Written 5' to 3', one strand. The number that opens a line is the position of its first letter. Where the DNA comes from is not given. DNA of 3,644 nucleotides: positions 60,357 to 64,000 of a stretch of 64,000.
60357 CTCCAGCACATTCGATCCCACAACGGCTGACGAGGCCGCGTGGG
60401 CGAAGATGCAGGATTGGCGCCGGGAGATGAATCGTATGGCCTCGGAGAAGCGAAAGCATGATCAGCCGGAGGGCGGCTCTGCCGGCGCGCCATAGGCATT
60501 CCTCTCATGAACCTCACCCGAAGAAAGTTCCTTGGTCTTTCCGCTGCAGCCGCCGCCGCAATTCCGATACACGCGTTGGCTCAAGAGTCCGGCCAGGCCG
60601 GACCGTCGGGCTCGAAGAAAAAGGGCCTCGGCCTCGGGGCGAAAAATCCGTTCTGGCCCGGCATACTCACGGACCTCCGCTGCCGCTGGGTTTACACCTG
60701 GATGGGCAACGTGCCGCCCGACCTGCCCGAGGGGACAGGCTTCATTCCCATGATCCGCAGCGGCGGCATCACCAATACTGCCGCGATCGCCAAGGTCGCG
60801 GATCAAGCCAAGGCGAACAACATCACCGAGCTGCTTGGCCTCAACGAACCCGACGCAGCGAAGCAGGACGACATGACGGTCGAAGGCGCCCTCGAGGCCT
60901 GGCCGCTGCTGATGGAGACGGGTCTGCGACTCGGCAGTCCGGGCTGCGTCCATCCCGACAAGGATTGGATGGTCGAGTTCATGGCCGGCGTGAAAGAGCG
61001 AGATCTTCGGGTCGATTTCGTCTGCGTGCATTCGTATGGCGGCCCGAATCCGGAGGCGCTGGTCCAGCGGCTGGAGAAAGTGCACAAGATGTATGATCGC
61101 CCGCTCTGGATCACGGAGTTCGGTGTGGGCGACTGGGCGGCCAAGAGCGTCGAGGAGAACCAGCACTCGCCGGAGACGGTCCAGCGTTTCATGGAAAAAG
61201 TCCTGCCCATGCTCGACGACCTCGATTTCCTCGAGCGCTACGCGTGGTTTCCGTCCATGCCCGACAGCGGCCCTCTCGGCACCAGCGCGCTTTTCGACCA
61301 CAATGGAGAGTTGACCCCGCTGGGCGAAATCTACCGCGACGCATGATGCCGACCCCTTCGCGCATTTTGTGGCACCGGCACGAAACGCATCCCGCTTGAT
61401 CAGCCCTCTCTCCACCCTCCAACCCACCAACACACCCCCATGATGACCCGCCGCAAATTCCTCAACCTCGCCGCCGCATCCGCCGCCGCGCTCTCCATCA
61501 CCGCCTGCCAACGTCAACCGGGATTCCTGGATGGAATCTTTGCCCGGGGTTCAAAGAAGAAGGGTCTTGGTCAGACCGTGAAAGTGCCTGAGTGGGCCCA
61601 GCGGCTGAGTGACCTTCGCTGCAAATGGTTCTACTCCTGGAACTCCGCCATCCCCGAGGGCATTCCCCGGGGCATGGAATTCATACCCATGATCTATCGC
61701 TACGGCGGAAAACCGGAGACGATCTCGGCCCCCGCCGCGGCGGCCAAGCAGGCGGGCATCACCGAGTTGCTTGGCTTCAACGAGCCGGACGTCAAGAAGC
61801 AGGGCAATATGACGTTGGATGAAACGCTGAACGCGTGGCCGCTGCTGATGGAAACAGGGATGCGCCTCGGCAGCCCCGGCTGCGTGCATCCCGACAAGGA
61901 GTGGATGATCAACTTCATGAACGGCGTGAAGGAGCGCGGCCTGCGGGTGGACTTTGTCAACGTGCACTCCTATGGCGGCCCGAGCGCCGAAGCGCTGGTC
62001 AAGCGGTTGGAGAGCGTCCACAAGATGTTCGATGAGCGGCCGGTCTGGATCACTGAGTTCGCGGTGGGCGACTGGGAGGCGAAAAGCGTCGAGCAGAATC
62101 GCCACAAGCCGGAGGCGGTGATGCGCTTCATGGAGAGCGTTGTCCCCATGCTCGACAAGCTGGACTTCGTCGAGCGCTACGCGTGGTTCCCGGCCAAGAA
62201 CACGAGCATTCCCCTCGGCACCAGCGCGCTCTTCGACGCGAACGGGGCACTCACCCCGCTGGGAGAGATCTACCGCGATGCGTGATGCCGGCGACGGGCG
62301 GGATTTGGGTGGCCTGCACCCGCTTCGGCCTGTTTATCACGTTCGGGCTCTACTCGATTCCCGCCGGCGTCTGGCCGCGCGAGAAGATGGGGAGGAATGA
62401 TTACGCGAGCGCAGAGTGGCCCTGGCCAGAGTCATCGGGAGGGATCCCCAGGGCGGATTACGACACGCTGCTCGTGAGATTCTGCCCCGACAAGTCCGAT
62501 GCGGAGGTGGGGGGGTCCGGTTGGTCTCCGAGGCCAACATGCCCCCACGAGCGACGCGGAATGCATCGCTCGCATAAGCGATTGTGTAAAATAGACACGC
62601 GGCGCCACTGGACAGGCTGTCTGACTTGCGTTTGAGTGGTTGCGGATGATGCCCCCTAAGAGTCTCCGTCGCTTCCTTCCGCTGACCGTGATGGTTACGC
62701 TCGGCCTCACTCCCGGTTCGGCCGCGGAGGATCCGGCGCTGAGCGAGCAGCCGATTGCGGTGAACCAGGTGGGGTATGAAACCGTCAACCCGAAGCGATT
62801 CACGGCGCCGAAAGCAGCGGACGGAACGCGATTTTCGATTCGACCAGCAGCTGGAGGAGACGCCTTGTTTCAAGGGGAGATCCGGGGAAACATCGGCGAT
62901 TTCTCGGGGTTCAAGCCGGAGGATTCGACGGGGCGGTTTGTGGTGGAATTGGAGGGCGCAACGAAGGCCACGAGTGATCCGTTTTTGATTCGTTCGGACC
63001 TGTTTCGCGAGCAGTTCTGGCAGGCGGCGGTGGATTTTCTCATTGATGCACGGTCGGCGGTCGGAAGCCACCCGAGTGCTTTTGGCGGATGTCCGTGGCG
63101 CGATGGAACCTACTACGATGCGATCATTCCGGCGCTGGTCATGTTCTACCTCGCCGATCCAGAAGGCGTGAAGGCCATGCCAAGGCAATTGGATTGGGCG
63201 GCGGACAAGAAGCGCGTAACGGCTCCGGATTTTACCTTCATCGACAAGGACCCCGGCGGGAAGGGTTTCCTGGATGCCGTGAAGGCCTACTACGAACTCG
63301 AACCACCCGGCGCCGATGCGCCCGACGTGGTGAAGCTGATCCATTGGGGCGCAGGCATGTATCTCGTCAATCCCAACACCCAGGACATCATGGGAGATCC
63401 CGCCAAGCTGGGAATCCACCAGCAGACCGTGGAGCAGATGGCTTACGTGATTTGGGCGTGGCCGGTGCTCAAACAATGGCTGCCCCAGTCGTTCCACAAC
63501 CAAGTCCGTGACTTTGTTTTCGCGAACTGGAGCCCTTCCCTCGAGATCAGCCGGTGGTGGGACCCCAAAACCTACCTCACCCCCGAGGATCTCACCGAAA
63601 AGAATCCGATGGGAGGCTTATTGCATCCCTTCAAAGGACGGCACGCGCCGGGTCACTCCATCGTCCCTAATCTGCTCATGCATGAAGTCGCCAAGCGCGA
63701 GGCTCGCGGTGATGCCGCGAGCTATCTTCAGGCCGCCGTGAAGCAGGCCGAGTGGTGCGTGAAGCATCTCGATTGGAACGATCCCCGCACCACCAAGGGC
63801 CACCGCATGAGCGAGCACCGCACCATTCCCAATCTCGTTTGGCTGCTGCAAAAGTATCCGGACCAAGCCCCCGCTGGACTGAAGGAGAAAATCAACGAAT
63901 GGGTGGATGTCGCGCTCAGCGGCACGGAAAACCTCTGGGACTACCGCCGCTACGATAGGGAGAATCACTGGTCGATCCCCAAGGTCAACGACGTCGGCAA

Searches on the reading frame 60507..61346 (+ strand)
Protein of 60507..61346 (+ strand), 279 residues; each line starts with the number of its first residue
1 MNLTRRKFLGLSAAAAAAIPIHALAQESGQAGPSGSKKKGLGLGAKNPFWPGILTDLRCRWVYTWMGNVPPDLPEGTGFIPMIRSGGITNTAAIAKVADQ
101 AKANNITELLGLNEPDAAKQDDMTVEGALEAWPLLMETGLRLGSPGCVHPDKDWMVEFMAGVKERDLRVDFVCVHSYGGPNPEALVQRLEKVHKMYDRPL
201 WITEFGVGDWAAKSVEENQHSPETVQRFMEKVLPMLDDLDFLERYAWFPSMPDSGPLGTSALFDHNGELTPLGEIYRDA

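Call 7: search_protein_families(library=pfam, proteins=[window:60507-61346:+])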
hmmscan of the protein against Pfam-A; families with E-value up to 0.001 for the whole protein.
window:60507-61346:+ (279 aa): 1 family
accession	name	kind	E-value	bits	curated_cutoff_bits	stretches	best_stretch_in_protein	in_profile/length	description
PF11790.14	Glyco_hydro_cc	-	9e-44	150.2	21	1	59-276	20-237/237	Glycosyl hydrolase catalytic core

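Call 37: search_solved_structures(query=window:60507-61346:+, max_evalue=0.01)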
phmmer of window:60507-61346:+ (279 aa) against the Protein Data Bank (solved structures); distinct sequences matched with E-value up to 0.01: 14.
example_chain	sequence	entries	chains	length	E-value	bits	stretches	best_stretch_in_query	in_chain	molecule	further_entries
6uaq_A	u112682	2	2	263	7.3e-37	130.3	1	32-258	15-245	Glyco_hydro_cc domain-containing protein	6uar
6ufl_A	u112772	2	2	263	1.9e-36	128.9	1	32-258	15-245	Glyco_hydro_cc domain-containing protein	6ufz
6uat_A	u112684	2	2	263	5e-36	127.6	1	32-258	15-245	Glyco_hydro_cc domain-containing protein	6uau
6uas_A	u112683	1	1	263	5e-36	127.6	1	32-258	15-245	Glycoside Hydrolase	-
6uax_A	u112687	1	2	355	9.2e-18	67.6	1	10-277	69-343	Hypothetical serine rich protein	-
6uav_A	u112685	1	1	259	7.4e-12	48.2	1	105-276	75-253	Glyco_hydro_cc domain-containing protein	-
6uaw_A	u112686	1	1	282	9.9e-12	47.8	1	104-276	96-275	Glyco_hydro_cc domain-containing protein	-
6ub7_A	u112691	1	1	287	2e-11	46.8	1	58-276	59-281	Glyco_hydro_cc domain-containing protein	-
6uay_A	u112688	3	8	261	2.3e-10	43.3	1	35-248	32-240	GLYCOSIDE HYDROLASE | Glyco_hydro_cc domain-containing protein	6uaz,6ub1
6ub0_A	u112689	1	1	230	3.4e-10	42.8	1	60-248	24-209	Glyco_hydro_cc domain-containing protein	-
6ubd_A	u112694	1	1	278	2.7e-09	39.8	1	49-228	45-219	Glyco_hydro_cc domain-containing protein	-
8j3x_A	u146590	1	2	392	1.9e-07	33.7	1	56-277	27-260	Putative polysaccharide-binding protein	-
8j3y_A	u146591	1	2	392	4.5e-07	32.5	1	56-277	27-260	Putative polysaccharide-binding protein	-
6ubc_A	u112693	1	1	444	1.3e-05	27.8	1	15-276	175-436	Glyco_hydro_cc domain-containing protein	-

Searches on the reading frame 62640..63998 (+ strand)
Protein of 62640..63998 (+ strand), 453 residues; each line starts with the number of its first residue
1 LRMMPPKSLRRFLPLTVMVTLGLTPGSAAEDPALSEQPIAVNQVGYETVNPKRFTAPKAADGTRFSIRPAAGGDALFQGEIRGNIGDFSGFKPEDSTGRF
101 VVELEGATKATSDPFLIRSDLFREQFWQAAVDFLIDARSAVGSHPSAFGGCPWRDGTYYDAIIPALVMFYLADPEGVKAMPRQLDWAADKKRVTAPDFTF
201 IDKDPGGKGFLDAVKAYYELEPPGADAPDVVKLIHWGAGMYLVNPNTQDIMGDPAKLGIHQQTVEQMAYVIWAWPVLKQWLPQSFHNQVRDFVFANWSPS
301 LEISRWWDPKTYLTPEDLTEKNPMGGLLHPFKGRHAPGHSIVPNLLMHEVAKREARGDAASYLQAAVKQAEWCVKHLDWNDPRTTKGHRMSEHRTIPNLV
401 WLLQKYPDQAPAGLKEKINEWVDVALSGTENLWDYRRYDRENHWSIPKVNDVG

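Call 7: search_protein_families(library=pfam, proteins=[window:62640-63998:+])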
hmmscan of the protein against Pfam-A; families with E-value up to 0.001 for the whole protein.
window:62640-63998:+ (453 aa): 1 family
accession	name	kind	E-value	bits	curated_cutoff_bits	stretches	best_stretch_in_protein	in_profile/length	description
PF02927.20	CelD_N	-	3.6e-05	24.9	24.6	1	36-89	3-58/86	Cellulase N-terminal ig-like domain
